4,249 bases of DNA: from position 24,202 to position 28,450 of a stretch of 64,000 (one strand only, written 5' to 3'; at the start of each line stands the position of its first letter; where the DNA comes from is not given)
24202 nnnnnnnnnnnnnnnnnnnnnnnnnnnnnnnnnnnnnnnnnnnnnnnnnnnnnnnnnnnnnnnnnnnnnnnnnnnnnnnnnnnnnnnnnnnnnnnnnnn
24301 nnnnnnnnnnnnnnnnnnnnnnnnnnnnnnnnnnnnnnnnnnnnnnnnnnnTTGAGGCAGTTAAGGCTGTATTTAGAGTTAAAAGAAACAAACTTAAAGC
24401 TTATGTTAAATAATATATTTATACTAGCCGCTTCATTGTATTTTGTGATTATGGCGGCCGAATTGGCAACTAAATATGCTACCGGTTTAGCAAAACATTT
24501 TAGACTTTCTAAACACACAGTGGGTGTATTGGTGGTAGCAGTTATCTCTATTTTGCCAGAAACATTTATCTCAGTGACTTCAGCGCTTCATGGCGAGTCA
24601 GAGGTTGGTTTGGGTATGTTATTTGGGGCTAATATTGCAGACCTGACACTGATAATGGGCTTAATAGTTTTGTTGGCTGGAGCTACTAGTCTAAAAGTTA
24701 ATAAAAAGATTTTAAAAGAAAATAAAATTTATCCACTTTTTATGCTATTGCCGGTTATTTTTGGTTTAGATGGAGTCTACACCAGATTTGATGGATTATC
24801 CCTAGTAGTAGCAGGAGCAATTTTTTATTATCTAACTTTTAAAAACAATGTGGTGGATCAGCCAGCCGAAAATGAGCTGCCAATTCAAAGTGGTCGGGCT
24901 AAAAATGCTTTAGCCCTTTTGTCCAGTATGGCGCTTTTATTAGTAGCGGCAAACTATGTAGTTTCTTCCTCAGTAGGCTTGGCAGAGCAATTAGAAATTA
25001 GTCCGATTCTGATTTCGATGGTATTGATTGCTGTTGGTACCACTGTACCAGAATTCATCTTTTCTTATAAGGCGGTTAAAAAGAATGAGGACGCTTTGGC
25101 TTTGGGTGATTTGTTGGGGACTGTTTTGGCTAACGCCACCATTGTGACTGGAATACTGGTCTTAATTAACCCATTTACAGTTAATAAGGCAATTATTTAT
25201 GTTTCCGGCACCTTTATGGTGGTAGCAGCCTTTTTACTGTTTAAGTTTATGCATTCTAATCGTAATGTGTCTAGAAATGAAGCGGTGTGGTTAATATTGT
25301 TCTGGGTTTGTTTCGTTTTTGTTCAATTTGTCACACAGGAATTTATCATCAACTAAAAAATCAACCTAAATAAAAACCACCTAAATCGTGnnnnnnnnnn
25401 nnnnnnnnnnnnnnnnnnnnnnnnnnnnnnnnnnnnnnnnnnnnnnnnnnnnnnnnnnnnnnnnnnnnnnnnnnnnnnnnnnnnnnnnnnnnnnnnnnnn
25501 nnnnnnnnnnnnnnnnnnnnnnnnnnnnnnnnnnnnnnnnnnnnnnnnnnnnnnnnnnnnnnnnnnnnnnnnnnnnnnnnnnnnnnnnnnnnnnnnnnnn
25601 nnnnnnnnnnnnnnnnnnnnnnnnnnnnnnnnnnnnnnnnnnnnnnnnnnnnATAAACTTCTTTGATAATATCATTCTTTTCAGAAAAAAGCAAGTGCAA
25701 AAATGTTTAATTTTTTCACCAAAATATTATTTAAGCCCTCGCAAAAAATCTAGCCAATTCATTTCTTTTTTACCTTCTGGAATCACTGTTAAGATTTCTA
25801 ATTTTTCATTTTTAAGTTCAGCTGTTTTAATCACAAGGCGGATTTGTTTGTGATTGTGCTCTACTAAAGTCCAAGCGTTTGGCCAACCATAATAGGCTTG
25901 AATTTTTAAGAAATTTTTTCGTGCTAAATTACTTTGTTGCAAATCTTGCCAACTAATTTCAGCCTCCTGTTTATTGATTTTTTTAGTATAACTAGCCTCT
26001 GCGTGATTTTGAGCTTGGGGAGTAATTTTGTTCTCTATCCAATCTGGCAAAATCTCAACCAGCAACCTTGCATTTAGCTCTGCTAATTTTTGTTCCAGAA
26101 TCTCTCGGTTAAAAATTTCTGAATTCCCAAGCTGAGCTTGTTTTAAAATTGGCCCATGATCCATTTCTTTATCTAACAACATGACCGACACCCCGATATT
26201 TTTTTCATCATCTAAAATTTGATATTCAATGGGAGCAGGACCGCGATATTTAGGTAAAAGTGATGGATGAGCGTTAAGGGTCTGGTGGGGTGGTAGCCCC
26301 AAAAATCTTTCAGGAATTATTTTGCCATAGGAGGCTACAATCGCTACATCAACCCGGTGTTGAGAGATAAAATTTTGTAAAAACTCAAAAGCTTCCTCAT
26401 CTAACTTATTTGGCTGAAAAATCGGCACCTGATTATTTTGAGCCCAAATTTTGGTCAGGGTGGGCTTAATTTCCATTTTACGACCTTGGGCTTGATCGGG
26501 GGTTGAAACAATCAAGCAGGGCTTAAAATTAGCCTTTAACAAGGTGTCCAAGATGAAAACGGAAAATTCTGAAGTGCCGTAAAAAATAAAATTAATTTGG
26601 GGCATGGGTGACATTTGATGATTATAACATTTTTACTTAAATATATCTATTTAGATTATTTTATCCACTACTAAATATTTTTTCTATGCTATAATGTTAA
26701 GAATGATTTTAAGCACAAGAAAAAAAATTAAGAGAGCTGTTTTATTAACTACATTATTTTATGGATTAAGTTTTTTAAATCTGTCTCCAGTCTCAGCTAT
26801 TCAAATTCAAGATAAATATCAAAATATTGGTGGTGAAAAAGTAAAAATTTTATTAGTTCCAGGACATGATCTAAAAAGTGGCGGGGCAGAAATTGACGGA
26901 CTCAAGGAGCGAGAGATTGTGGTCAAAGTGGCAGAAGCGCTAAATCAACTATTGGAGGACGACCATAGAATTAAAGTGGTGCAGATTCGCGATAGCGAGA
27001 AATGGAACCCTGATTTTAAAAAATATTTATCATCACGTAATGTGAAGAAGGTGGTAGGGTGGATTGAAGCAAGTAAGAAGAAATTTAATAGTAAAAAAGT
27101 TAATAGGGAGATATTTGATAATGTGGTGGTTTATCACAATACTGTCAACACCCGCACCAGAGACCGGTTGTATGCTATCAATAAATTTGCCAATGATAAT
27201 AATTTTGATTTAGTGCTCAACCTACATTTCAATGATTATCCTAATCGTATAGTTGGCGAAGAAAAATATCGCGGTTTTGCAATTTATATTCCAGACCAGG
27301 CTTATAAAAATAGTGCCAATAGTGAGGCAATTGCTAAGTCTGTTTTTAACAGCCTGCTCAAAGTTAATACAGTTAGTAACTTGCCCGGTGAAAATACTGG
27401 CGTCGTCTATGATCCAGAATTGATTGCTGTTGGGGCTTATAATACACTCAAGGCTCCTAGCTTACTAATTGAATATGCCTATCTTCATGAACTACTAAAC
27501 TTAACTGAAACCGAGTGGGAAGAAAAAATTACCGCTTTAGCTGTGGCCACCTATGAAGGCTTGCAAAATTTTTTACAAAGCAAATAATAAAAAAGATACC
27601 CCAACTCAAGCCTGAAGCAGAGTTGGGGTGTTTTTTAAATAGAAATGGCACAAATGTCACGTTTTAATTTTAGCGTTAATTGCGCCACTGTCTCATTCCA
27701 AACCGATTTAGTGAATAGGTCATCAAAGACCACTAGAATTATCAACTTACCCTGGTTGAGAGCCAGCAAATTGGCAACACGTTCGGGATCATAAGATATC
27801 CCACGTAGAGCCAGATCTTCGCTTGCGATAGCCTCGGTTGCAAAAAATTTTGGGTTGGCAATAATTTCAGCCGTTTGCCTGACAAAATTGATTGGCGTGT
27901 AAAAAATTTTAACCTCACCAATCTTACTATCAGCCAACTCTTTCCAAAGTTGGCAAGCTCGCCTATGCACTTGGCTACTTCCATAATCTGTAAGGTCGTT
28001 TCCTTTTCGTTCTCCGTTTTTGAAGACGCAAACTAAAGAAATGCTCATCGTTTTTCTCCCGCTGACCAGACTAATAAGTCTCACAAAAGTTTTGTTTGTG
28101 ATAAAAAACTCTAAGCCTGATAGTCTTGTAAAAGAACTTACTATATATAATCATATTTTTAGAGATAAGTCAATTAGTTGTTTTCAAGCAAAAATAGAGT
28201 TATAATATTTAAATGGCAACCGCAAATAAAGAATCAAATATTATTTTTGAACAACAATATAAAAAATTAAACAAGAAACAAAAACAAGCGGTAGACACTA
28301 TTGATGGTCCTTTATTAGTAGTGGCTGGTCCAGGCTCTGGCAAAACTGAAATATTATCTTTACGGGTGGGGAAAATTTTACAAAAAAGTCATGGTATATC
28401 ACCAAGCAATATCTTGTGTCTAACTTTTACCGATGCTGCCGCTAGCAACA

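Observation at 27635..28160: GC-rich, SD-led 137-aa gene with a TIR-like or histidine-phosphatase-like fold signature but non-canonical catalytic positions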

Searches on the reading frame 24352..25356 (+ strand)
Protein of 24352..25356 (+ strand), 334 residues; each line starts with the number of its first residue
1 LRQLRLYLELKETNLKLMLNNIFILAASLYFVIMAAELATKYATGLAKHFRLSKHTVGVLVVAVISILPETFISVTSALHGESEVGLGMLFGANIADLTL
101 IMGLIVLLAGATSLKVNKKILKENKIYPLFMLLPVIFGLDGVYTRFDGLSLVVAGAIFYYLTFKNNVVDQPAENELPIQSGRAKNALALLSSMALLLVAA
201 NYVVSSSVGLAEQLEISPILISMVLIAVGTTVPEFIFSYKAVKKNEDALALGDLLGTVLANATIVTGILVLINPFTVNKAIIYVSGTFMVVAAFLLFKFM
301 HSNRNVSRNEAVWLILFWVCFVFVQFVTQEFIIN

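Call 14: search_protein_families(library=pfam, proteins=[window:24352-25356:+], max_evalue=0.001)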
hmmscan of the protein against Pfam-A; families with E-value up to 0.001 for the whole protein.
window:24352-25356:+ (334 aa): 1 family
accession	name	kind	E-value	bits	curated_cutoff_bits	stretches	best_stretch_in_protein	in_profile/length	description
PF01699.29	Na_Ca_ex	-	3.1e-43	147.8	24.9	2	186-326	3-150/151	Sodium/calcium exchanger protein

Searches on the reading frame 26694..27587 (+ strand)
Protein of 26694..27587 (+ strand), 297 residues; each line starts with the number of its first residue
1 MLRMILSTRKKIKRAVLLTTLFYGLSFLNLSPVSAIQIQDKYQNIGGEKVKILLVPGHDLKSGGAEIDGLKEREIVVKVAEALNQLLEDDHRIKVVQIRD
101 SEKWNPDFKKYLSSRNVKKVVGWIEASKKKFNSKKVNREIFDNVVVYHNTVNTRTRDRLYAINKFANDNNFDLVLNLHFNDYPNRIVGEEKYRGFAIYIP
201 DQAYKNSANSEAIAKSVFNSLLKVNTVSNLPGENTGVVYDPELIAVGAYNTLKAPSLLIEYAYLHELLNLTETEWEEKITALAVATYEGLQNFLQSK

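Call 14: search_protein_families(library=pfam, proteins=[window:26694-27587:+], max_evalue=0.001)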
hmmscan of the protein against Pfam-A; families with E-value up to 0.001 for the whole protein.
window:26694-27587:+ (297 aa): 1 family
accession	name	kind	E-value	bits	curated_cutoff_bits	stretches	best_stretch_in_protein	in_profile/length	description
PF01520.23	Amidase_3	-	2.3e-19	70.5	27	1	52-291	1-173/174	N-acetylmuramoyl-L-alanine amidase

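Call 48: list_cluster_members(proteins=[P0001, window:26694-27587:+, window:28213-30138:+])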
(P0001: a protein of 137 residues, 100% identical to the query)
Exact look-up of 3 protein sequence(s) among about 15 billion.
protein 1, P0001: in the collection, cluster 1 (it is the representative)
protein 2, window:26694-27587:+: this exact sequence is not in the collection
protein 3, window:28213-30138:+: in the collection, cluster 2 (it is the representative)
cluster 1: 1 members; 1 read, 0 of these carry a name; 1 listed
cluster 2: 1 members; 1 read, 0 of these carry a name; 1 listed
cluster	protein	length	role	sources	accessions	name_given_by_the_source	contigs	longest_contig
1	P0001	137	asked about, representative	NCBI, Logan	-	-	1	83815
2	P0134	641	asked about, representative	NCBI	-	-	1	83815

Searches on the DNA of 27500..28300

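Call 68: search_rna_families(source=window, start=27500, end=28300, threshold=evalue, max_evalue=1)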
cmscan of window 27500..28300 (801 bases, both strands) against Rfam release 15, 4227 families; matches with E-value up to 1: 6.
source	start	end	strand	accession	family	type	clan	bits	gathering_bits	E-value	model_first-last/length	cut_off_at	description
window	27592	27636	+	RF01413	miR-430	Gene; miRNA;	CL00096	24.1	47.3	0.067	1-70/70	no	miR-430 microRNA precursor family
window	27570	27631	+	RF01416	NrrF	Gene; antisense;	-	23.3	60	0.03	97-160/160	no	NrrF RNA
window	27591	27635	-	RF01413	miR-430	Gene; miRNA;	CL00096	21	47.3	0.4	1-70/70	no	miR-430 microRNA precursor family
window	27588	27637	-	RF04173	MIR847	Gene; miRNA;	-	20.1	184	0.13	1-164/164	no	MIR847 microRNA precursor family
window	27665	27741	-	RF01786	c-di-GMP-II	Cis-reg; riboswitch;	CL00127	18.2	53.5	0.67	1-84/84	no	Cyclic di-GMP-II riboswitch aptamer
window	27940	27976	-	RF01297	sR40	Gene; snRNA; snoRNA; CD-box;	-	17.3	50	0.85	1-61/61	no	Small nucleolar RNA sR40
